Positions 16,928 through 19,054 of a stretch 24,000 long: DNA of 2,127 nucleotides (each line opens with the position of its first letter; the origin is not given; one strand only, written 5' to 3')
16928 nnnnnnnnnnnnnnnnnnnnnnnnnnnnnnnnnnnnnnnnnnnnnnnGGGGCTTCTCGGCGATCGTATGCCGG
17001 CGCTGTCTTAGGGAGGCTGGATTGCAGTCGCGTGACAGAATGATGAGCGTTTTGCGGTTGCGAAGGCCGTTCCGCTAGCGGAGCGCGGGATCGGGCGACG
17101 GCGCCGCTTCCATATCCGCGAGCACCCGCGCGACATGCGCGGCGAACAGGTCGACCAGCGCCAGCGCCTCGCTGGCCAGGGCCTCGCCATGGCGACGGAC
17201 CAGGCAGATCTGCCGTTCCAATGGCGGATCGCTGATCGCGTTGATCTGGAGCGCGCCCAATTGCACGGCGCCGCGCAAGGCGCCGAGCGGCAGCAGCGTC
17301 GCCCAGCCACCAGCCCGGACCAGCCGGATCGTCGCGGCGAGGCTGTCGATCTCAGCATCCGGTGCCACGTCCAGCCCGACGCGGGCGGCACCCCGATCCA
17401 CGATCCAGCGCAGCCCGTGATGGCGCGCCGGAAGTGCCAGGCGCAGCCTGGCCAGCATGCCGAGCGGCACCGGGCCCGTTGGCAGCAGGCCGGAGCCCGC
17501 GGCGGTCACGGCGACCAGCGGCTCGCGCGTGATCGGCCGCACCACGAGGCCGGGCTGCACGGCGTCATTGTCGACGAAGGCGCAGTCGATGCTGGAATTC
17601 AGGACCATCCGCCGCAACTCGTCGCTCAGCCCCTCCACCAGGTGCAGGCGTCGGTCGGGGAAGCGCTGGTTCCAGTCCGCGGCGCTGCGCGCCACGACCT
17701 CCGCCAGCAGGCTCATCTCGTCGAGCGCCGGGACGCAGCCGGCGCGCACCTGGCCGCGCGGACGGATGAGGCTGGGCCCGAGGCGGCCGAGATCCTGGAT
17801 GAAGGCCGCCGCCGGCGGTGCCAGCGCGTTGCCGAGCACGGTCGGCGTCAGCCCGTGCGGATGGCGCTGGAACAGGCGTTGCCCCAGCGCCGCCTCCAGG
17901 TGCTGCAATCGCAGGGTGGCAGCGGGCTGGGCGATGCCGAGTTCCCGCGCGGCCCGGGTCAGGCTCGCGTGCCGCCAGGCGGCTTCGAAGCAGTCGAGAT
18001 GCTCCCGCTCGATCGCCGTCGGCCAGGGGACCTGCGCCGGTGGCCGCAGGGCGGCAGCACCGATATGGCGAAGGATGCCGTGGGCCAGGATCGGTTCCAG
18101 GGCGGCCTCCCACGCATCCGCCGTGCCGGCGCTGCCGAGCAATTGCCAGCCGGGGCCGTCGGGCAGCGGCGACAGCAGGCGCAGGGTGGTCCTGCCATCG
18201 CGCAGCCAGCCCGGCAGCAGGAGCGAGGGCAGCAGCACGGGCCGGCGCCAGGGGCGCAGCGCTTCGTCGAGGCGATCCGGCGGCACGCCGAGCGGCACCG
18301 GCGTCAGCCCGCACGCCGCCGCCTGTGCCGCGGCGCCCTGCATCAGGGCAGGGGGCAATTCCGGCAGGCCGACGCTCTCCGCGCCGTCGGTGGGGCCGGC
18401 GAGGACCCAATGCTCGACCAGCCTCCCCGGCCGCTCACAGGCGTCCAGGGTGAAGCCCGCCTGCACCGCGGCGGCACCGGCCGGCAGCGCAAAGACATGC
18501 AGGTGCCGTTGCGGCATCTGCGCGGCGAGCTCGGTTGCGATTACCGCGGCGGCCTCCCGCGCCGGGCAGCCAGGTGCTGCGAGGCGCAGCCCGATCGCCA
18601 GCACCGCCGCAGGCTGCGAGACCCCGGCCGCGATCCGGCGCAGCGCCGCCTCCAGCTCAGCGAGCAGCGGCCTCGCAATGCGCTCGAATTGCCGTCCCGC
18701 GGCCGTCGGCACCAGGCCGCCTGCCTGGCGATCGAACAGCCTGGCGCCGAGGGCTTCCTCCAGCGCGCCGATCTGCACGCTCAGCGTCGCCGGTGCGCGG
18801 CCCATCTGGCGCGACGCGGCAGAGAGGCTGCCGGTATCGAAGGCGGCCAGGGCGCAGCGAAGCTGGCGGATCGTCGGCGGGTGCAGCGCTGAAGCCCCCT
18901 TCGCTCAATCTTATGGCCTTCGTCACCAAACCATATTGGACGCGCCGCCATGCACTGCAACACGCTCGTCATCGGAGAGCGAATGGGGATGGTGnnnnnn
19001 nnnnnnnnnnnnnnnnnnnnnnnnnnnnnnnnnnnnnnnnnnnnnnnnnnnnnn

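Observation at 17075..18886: Single reading frame encoding two complete LysR-type regulators in tandem (covalent pseudo-dimer LTTR)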

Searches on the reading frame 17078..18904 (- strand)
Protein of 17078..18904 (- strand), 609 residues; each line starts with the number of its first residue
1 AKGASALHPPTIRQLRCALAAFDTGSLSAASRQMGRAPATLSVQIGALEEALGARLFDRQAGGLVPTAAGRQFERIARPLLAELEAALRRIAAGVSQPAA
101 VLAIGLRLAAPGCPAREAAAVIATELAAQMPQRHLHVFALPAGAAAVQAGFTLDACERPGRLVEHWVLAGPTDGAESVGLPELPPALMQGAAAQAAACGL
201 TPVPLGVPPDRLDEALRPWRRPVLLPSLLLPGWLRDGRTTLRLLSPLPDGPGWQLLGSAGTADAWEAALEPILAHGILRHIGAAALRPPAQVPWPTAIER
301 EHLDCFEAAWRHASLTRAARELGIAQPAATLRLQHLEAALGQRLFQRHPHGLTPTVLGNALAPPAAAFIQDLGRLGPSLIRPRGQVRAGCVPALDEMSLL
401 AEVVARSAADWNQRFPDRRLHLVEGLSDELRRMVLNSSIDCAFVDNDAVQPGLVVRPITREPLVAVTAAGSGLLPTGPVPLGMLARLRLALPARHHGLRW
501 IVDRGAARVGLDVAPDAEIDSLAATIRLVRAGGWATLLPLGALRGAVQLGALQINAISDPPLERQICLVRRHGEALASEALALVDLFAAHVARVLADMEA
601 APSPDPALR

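Call 5: search_protein_families(library=pfam, proteins=[window:17078-18904:-, window:17078-18805:-], max_evalue=1)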
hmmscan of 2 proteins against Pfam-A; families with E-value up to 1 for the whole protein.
window:17078-18904:- (609 aa): 5 families
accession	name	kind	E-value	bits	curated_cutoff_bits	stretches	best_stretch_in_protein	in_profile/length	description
PF00126.33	HTH_1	-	9.6e-34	115.6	26.6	2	301-358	2-59/60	Bacterial regulatory helix-turn-helix protein, lysR family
PF03466.25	LysR_substrate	-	2.4e-31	109.2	28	1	382-590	4-207/209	LysR substrate binding domain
PF13556.12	HTH_30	-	0.015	15.5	27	0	22-58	9-46/59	PucR C-terminal helix-turn-helix domain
PF12840.13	HTH_20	-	0.024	15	27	0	25-51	19-45/51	Helix-turn-helix domain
PF13518.12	HTH_28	-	0.56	10.8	25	0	307-326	7-26/52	Helix-turn-helix domain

window:17078-18805:- (576 aa): 2 families
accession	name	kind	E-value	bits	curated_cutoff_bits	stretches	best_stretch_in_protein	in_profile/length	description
PF03466.25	LysR_substrate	-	2.1e-31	109.4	28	1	349-557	4-207/209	LysR substrate binding domain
PF00126.33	HTH_1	-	2.1e-26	92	26.6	2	268-325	2-59/60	Bacterial regulatory helix-turn-helix protein, lysR family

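Call 7: find_homologous_proteins(query=window:17078-18886:-)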
Query window:17078-18886:- (603 aa): 10 proteins with E <= 0.001 among 8000 candidates.
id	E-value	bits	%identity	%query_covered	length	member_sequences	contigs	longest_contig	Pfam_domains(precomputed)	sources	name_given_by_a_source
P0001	0.0e+0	1280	99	100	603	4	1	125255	PF00126.34,PF03466.26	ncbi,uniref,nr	ncbi:LysR family transcriptional regulator [Plastoroseomonas hellenica]|uniref:LysR family transcrip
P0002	0.0e+0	1102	89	97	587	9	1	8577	PF00126.34,PF03466.26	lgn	-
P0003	2.1e-282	956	81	94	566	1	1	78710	PF00126.34,PF03466.26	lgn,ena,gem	-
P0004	8.6e-254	862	72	96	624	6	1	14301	PF00126.34,PF03466.26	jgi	jgi:LysR family nitrogen assimilation transcriptional regulator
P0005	6.1e-241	820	70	98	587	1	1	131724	PF00126.34,PF03466.26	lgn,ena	-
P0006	3.5e-230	784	67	97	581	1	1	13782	PF00126.34,PF03466.26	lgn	-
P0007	2.9e-211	722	61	97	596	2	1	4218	PF00126.34,PF03466.26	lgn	-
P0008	2.2e-208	712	60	97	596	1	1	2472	PF00126.34,PF03466.26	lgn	-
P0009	1.8e-196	673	60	98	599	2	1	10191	PF00126.34,PF03466.26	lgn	-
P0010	1.3e-142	495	50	97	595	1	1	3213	PF00126.34,PF03466.26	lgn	-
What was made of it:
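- Checked: the homologues (call 7);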

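Call 21: find_encoding_contigs(protein=P0005, flank=8000, max_places=3)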
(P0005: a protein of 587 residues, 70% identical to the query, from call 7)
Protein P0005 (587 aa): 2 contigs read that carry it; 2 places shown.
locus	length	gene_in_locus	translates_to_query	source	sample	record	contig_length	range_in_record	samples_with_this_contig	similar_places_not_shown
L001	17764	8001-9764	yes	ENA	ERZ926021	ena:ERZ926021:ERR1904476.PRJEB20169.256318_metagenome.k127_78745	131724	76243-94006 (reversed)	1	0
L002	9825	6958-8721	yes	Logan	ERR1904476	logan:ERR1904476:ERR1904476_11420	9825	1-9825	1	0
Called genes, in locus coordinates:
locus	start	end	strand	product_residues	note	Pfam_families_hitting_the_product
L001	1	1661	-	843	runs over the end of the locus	PF00330:Aconitase, PF00694:Aconitase_C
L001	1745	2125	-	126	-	PF01609:DDE_Tnp_1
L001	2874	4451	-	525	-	PF00496:SBP_bac_5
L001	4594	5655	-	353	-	PF06032:S-Me-THD_N, PF20906:S-Me-THD_C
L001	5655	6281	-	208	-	PF02798:GST_N, PF13417:GST_N_3, PF13409:GST_N_2, PF00043:GST_C, PF14497:GST_C_3 (weak), PF13410:GST_C_2 (weak)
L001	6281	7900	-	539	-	PF17391:Urocanase_N, PF01175:Urocanase, PF17392:Urocanase_C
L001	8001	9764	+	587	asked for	PF00126:HTH_1, PF03466:LysR_substrate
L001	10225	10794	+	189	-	-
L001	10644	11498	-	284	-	PF00126:HTH_1, PF03466:LysR_substrate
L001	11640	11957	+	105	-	-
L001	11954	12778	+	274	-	PF00106:adh_short, PF08659:KR, PF13561:adh_short_C2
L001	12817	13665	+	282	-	PF00561:Abhydrolase_1, PF12146:Hydrolase_4 (weak), PF12697:Abhydrolase_6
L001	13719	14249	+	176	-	PF00903:Glyoxalase, PF13669:Glyoxalase_4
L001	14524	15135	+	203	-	PF03729:DUF308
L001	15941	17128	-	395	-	PF00873:ACR_tran, PF02321:OEP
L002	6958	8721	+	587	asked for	PF00126:HTH_1, PF03466:LysR_substrate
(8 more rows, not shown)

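Call 31: predict_structure(alignment_id=A1)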
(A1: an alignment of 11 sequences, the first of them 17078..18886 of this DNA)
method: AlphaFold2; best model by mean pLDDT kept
length: 603 residues; sequences in the alignment: 11
mean_pLDDT: 75.5   pTM: 0.61
mean pLDDT of the five models: 75.5, 72.0, 69.2, 68.0, 64.9
residues with pLDDT >= 90: 137; 70-90: 279; 50-70: 105; < 50: 82
segments of 3 or more residues with pLDDT < 50: 375-392, 416-436, 440-454, 560-570, 592-603
pLDDT, mean of each block of 10 residues (from residue 1): 83 88 84 90 89 79 81 83 85 76 87 82 75 69 81 89 87 91 93 90 80 76 87 86 87 61 84 90 66 92 94 94 94 93 90 91 81 48 42 56 66 49 45 46 36 64 82 86 77 75 83 73 84 65 72 68 42 56 58 42 38
secondary structure, 60 per line:
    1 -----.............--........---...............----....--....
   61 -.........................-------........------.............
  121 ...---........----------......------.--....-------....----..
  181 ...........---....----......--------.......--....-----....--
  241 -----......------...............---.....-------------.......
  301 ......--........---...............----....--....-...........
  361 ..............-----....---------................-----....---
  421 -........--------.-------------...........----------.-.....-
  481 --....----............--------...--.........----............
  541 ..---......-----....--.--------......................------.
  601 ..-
elements in order: H6-18 H21-28 H32-46 E51-54 E57-60 H62-86 E94-101 H108-123 E127-134 E145-150 E160-163 E171-174 H179-191 E195-198 H203-208 E217-220 H226-229 E235-238 E246-251 H258-272 H276-280 H294-306 H309-316 H320-334 E339-342 E345-348 H350-374 E380-383 H393-408 E414-417 H422-429 E452-462 H475-479 E483-486 H491-502 E511-513 H516-524 E529-533 H534-542 E546-551 E557-560 H572-593
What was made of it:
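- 18629..18703 (-): Module 1 linker helix (residues 62-86, predicted). call 31 (AF2 secondary structure)
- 17765..17839 (-): Module 2 linker helix (residues 350-374, predicted). call 31
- The full-chain model is only moderate (pLDDT 75.5, pTM 0.61; call 31).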

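Call 38: find_encoding_contigs(protein=P0002, flank=6000, max_places=2)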
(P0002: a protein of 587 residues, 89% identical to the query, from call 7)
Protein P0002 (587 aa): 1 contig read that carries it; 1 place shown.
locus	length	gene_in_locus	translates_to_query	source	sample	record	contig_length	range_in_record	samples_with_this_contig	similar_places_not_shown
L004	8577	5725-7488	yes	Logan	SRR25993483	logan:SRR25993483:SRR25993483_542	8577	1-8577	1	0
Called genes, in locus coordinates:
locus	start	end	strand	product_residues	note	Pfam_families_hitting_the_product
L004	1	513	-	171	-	?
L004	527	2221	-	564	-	PF00221:Lyase_aromatic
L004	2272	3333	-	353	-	PF06032:S-Me-THD_N, PF20906:S-Me-THD_C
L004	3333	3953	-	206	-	PF02798:GST_N, PF13417:GST_N_3, PF13409:GST_N_2, PF00043:GST_C, PF14497:GST_C_3 (weak), PF13410:GST_C_2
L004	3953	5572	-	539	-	PF17391:Urocanase_N, PF01175:Urocanase, PF17392:Urocanase_C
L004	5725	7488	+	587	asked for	PF00126:HTH_1, PF03466:LysR_substrate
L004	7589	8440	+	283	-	PF00149:Metallophos, PF12850:Metallophos_2 (faint)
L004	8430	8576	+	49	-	?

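Call 39: find_encoding_contigs(protein=P0003, flank=6000, max_places=2)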
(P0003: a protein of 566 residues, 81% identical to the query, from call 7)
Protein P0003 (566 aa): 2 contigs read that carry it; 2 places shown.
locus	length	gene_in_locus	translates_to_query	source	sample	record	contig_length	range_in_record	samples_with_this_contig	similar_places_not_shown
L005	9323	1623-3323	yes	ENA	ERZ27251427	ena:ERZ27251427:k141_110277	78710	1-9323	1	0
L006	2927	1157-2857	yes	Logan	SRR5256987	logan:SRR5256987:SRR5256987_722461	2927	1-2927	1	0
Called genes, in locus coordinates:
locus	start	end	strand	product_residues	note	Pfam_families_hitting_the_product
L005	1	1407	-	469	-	?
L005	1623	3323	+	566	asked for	PF00126:HTH_1, PF03466:LysR_substrate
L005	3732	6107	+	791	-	PF04945:YHS, PF19335:HMBD, PF00122:E1-E2_ATPase, PF00702:Hydrolase, PF12710:HAD (faint)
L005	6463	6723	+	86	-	PF04234:CopC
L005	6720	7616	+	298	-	PF05425:CopD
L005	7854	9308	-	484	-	PF03600:CitMHS (faint), PF16980:CitMHS_2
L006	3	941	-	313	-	?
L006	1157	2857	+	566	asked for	PF00126:HTH_1, PF03466:LysR_substrate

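Call 40: find_encoding_contigs(protein=P0004, flank=6000, max_places=2)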
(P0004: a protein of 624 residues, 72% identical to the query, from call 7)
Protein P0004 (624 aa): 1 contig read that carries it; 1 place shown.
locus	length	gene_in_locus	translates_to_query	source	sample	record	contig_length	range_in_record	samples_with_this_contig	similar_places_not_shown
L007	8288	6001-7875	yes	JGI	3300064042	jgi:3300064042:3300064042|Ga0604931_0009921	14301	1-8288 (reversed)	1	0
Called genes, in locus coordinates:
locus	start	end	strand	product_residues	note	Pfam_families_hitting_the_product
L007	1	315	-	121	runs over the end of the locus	-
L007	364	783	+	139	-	-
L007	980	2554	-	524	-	PF00496:SBP_bac_5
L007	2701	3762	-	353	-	PF06032:S-Me-THD_N, PF20906:S-Me-THD_C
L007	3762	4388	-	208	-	PF02798:GST_N, PF13417:GST_N_3, PF13409:GST_N_2, PF00043:GST_C, PF14497:GST_C_3 (weak), PF13410:GST_C_2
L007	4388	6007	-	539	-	PF17391:Urocanase_N, PF01175:Urocanase, PF17392:Urocanase_C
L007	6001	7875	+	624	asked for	PF00126:HTH_1, PF03466:LysR_substrate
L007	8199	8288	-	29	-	?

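Call 51: list_cluster_members(proteins=[P0001, P0011, P0013, P0014, P0017, P0009, P0010, P0007])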
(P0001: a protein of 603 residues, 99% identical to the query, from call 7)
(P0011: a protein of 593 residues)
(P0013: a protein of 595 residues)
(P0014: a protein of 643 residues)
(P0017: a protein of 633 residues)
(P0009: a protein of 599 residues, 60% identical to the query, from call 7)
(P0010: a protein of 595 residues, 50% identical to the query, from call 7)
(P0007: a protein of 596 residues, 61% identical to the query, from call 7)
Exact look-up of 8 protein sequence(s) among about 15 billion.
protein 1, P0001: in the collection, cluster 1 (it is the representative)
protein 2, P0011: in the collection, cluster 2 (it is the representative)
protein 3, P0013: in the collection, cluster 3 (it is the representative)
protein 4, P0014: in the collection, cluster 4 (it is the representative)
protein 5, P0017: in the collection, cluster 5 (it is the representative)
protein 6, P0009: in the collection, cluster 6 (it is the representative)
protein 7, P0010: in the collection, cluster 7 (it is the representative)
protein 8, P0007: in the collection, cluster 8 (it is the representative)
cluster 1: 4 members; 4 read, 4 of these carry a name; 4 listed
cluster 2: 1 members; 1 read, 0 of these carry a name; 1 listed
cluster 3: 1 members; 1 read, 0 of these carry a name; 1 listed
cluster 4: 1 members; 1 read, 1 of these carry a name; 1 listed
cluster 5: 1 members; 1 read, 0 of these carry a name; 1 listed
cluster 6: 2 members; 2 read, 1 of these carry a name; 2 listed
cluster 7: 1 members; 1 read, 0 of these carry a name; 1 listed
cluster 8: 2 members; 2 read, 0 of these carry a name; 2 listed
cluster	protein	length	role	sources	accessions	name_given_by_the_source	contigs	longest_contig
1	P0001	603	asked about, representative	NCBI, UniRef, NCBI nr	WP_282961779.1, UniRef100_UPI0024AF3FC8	LysR family transcriptional regulator [Plastoroseomonas hellenica] | LysR family transcriptional regulator n=1 Tax=Plastoroseomonas hellenica TaxID=2687306 ...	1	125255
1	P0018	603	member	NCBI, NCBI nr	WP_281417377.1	LysR family transcriptional regulator [Plastoroseomonas hellenica]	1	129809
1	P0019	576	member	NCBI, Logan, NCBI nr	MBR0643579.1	LysR family transcriptional regulator [Roseomonas hellenica] | LysR family transcriptional regulator [Plastoroseomonas hellenica]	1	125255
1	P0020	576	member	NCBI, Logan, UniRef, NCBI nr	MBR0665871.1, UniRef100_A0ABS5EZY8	LysR family transcriptional regulator [Roseomonas hellenica] | LysR family transcriptional regulator n=2 Tax=Plastoroseomonas hellenica TaxID=2687306 ... | LysR family transcriptional regulator [Plastoroseomonas hellenica]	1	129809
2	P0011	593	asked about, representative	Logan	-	-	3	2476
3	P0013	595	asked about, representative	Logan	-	-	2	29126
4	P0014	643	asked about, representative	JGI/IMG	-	DNA-binding transcriptional LysR family regulator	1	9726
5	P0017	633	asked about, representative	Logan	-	-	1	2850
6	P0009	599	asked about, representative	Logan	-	-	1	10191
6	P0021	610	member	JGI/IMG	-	DNA-binding transcriptional LysR family regulator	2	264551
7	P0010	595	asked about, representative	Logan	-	-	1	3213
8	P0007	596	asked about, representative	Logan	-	-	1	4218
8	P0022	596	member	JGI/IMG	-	-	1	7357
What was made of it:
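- The GenBank annotation uses ATG 18805 (call 51). GenBank entries MBR0665871.1 and MBR0643579.1 use it (call 51).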

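Call 55: find_encoding_contigs(protein=P0009, flank=6000, max_places=1)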
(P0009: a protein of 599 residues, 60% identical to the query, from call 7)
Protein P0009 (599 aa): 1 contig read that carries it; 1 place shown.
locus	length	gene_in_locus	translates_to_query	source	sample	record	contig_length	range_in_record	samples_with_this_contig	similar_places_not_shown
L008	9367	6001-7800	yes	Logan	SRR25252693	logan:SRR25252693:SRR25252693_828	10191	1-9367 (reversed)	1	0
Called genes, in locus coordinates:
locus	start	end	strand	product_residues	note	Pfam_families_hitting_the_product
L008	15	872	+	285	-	PF05013:FGase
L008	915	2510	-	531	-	PF00496:SBP_bac_5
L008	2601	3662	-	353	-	PF06032:S-Me-THD_N, PF20906:S-Me-THD_C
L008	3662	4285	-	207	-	PF02798:GST_N, PF13417:GST_N_3, PF13409:GST_N_2, PF00043:GST_C, PF13410:GST_C_2 (weak)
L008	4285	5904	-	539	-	PF17391:Urocanase_N, PF01175:Urocanase, PF17392:Urocanase_C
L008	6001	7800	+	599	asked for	PF00126:HTH_1, PF03466:LysR_substrate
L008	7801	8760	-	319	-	PF03401:TctC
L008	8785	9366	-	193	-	?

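Call 56: find_encoding_contigs(protein=P0007, flank=6000, max_places=1)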
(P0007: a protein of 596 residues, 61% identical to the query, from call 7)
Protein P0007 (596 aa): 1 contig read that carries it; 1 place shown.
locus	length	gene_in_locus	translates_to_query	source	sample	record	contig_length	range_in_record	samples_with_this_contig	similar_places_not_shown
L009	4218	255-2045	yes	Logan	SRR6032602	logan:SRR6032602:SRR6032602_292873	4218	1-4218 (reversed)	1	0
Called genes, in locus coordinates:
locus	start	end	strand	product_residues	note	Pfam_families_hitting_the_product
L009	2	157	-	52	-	?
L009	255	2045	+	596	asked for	PF00126:HTH_1, PF03466:LysR_substrate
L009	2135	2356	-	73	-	-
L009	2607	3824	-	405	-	PF11319:VasI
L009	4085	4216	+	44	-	?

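Call 64: search_solved_structures(query=window:17078-18886:-, max_evalue=0.00001)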
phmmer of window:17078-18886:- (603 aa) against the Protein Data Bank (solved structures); distinct sequences matched with E-value up to 0.00001: 13.
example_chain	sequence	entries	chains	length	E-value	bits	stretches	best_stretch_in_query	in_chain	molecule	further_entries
6g4r_B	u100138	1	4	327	9.6e-11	44.4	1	311-574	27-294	Hydrogen peroxide-inducible genes activator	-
6g1d_C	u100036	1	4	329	9.8e-11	44.4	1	311-574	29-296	Hydrogen peroxide-inducible genes activator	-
6g1b_B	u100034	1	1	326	1.5e-10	43.8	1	311-574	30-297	Hydrogen peroxide-inducible genes activator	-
6g1b_J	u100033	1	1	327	1.5e-10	43.7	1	311-574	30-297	Hydrogen peroxide-inducible genes activator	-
8h3v_S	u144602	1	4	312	2.8e-10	42.9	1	295-565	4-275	NtcB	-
5y2v_A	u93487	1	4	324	4.2e-10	42.3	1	296-579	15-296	Rubisco operon transcriptional regulator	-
2hxr_A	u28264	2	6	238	1.9e-08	36.8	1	393-577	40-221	HTH-type transcriptional regulator cynR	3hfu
7w06_A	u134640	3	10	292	1.5e-07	33.9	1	293-568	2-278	Transcriptional regulator, LysR family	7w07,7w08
9iyz_A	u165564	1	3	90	5.1e-07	32.1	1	8-78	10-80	HTH-type transcriptional regulator AceR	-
8wpa_A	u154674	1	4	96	6.1e-07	31.8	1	8-78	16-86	HTH-type transcriptional regulator AceR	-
8j4n_A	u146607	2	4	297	8.5e-07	31.4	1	8-79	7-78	Bacterial regulatory helix-turn-helix protein, lysR family protein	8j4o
9hh1_A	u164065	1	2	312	2e-06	30.1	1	8-98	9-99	Transcriptional regulator, LysR family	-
8y6u_H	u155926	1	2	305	6.2e-06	28.5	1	297-475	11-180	Glycine cleavage system transcriptional activator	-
